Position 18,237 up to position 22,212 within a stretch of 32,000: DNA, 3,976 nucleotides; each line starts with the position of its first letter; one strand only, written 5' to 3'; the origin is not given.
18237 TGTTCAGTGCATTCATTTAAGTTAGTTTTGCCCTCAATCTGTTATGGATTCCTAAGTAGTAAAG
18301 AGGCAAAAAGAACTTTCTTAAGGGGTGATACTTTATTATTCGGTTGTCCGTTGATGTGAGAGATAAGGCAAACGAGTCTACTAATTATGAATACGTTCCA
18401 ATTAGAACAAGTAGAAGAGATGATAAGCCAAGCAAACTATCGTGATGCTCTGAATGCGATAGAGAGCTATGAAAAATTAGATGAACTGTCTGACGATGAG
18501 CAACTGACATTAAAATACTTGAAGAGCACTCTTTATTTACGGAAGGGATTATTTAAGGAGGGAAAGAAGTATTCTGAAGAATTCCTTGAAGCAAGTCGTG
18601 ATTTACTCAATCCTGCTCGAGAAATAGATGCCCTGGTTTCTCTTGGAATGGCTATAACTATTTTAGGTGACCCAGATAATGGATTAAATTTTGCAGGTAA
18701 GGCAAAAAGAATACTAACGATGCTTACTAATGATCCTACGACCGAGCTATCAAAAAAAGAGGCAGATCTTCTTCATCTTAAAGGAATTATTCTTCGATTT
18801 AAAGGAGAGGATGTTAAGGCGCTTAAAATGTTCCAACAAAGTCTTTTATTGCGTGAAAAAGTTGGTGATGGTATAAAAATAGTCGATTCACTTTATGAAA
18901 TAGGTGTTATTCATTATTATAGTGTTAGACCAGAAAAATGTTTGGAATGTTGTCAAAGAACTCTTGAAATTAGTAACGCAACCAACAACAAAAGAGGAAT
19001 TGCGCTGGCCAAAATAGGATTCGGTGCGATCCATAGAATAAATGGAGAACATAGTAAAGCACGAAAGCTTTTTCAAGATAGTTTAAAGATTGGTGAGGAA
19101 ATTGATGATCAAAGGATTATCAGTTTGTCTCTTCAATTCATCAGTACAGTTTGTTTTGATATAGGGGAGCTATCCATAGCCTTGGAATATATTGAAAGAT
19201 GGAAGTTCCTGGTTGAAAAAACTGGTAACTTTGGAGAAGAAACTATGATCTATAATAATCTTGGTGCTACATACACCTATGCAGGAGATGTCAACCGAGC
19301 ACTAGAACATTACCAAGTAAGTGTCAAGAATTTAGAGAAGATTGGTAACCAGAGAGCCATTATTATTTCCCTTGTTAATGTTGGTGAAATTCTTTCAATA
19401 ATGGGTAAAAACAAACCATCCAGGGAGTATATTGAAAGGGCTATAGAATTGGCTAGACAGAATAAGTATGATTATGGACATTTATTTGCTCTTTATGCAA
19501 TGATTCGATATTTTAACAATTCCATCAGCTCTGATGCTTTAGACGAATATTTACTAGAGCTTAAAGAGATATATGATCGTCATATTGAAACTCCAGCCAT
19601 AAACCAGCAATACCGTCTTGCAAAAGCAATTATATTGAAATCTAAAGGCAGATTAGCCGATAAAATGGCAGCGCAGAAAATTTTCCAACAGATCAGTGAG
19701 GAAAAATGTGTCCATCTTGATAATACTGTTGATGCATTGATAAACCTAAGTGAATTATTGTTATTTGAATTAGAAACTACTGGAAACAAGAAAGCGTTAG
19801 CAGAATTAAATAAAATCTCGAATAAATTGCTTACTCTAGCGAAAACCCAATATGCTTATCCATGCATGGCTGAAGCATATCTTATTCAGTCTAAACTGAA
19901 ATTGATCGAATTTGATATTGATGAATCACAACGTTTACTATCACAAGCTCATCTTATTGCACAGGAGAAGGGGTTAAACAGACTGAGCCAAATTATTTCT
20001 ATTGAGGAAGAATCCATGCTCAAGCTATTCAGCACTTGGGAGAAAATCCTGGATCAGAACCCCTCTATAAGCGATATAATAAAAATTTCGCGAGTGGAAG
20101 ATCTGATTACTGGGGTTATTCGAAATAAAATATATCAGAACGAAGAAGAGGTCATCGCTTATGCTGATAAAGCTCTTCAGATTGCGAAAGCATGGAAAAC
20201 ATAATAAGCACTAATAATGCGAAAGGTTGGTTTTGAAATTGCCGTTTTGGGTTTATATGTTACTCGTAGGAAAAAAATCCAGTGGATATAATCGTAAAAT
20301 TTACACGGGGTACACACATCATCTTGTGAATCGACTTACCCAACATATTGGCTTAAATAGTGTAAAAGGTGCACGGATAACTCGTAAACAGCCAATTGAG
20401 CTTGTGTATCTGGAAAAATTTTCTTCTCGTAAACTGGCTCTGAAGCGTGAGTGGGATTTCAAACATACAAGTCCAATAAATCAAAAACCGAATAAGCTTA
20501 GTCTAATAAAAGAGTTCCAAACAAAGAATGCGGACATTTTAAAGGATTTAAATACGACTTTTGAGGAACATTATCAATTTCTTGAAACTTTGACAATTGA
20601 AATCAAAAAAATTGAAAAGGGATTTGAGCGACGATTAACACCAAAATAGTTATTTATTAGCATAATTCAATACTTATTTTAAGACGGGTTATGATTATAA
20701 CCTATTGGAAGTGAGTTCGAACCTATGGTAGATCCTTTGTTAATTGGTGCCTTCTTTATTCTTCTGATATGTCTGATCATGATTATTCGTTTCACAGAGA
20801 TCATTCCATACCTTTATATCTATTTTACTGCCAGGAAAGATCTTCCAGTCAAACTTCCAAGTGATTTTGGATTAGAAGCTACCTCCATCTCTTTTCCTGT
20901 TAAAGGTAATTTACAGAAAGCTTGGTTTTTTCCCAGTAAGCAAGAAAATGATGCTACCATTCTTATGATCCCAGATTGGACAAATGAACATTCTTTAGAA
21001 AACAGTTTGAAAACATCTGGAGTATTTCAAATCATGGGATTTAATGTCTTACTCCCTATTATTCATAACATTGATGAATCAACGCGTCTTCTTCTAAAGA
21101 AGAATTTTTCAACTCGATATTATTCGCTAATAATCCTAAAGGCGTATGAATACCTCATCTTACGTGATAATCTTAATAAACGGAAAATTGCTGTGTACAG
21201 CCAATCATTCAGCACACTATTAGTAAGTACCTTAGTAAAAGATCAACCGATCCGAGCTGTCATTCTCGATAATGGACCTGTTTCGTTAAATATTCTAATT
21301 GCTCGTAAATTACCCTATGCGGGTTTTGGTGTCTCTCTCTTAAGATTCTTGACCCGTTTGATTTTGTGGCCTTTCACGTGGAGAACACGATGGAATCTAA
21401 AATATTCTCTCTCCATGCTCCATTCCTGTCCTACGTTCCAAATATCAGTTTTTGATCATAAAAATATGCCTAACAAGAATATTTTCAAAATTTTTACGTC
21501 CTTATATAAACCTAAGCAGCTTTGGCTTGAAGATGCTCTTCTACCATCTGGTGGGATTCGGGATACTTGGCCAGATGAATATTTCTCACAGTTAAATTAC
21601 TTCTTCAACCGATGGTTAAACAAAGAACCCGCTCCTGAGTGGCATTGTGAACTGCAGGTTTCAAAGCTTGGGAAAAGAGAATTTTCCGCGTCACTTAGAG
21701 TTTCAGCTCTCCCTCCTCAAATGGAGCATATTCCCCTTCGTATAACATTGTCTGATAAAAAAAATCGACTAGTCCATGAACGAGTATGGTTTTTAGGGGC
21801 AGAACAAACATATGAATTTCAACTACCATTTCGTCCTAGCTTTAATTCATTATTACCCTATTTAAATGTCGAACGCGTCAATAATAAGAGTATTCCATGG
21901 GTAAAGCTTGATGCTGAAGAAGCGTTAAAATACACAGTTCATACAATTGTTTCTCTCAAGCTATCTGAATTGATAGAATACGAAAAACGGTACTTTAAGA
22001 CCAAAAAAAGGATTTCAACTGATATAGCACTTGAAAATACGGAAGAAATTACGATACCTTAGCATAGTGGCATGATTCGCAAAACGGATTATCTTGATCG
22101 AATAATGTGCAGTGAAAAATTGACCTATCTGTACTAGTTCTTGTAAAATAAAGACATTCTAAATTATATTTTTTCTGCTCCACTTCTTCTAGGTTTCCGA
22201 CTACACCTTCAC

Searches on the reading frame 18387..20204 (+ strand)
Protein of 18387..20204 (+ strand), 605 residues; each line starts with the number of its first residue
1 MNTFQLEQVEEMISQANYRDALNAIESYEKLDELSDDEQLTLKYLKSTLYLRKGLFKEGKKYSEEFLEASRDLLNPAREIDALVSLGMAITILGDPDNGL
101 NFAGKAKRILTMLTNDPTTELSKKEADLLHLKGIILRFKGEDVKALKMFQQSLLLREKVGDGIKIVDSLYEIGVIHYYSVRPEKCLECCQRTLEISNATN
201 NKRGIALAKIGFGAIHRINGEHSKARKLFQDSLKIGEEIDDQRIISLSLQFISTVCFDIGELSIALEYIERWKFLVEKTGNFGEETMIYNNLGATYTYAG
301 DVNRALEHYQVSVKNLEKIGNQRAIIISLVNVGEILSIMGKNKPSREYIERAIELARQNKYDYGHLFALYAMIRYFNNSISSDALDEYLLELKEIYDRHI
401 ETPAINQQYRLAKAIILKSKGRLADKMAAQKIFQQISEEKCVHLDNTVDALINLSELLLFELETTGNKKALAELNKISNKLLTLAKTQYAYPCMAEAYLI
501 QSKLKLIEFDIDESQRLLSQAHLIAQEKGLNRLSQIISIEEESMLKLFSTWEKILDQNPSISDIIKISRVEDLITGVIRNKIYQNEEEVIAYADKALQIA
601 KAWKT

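Call 53: search_protein_families(library=pfam, proteins=[window:18387-20204:+], max_evalue=0.01)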
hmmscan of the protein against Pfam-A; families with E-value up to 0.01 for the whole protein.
window:18387-20204:+ (605 aa): 9 families
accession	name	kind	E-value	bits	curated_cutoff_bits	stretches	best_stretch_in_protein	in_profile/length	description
PF13424.12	TPR_12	-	3.2e-27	95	30.1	4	287-358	4-77/77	Tetratricopeptide repeat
PF00515.34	TPR_1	-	5.5e-16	58.1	27.8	1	288-310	3-25/34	Tetratricopeptide repeat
PF07719.23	TPR_2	-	1.4e-14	53.4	27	0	288-311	3-26/34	Tetratricopeptide repeat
PF17874.7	TPR_MalT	-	7.2e-13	48.9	45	1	281-362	35-116/336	MalT-like TPR region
PF13374.12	TPR_10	-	1.1e-11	44.7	27.5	0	288-312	4-28/42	Tetratricopeptide repeat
PF13181.12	TPR_8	-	8e-10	38.5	25.7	0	329-359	4-34/34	Tetratricopeptide repeat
PF13176.12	TPR_7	-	1.6e-06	28.1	27.9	0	129-161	2-34/36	Tetratricopeptide repeat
PF01196.24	Ribosomal_L17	-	0.0019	19.5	27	0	323-406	3-41/97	Ribosomal protein L17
PF12862.13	ANAPC5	-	0.002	18.6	23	0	325-369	37-81/91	Anaphase-promoting complex subunit 5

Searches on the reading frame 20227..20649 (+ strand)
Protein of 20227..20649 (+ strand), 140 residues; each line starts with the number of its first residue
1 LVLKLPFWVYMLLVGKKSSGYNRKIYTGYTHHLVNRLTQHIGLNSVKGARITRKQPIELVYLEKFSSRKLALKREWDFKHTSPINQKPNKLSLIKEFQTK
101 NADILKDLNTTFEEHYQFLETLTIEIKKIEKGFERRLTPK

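Call 53: search_protein_families(library=pfam, proteins=[window:20227-20649:+], max_evalue=0.01)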
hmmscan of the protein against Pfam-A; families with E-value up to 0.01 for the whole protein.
window:20227-20649:+ (140 aa): 1 family
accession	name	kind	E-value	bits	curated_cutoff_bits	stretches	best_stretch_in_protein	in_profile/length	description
PF01541.30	GIY-YIG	-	2.8e-12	47.2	22.6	1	8-81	3-71/78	GIY-YIG catalytic domain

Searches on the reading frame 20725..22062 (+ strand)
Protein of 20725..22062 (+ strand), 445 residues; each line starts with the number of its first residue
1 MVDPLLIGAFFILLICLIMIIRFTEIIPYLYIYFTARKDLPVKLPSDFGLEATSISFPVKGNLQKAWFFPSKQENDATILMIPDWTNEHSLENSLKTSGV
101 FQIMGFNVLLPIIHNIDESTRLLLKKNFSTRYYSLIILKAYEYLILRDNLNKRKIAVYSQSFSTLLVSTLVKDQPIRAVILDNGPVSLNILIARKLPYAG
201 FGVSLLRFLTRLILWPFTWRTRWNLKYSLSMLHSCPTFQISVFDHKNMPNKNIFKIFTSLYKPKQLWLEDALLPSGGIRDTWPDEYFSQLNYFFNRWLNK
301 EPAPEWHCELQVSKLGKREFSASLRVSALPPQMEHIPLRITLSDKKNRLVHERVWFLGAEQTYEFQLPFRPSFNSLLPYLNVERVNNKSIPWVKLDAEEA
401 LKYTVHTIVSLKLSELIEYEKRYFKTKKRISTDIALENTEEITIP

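Call 3: search_protein_families(library=pfam, proteins=[window:20725-22062:+], max_evalue=1)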
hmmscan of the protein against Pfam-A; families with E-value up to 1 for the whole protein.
window:20725-22062:+ (445 aa): 1 family
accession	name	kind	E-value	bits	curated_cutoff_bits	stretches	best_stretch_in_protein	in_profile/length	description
PF08840.17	BAAT_C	-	0.26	11.7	20.9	1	139-187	8-57/210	BAAT / Acyl-CoA thioester hydrolase C terminal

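Call 64: search_protein_families(library=padloc, proteins=[window:20725-22062:+], max_evalue=0.01)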
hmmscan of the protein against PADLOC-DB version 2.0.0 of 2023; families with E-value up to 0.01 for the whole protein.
window:20725-22062:+ (445 aa): 0 families
